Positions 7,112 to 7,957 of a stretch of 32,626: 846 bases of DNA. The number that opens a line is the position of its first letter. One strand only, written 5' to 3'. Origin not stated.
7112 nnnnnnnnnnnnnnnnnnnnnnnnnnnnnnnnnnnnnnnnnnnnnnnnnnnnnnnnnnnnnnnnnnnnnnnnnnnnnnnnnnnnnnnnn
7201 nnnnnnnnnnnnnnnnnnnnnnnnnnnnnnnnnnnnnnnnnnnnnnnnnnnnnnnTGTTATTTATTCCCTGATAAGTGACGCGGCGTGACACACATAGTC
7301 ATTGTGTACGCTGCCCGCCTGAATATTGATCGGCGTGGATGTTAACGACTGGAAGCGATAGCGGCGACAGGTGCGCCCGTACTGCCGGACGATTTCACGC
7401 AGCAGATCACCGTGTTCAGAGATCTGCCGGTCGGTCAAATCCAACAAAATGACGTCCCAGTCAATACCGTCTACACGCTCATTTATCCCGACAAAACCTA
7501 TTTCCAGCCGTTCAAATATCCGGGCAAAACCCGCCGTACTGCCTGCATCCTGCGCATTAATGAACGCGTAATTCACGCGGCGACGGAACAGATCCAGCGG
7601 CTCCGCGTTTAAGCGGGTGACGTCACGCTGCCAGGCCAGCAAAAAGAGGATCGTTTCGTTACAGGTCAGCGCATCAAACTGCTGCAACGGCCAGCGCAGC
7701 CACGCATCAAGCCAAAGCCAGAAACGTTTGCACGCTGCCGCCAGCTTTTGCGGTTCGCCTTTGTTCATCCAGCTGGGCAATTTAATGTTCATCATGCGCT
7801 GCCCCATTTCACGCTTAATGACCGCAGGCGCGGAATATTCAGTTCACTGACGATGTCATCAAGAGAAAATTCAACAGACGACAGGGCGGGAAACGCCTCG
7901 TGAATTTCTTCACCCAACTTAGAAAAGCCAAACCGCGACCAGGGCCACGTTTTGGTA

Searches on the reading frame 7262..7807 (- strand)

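Call 57: search_protein_families(library=pfam, proteins=[window:7262-7807:-], max_evalue=0.05)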
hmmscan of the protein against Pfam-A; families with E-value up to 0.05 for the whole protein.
window:7262-7807:- (181 aa): 1 family
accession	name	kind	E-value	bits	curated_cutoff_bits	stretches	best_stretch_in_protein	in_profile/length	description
PF09684.15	Tail_P2_I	-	0.00012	22.4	20.6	1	39-117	24-97/139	Phage tail protein (Tail_P2_I)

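Call 58: search_protein_families(library=phrogs, proteins=[window:7262-7807:-], max_evalue=0.01)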
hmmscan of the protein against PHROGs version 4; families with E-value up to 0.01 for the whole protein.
window:7262-7807:- (181 aa): 1 family
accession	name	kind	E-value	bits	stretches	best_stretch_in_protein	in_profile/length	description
phrog_1228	-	tail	2.8e-80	269.2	1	3-178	4-179/193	tail protein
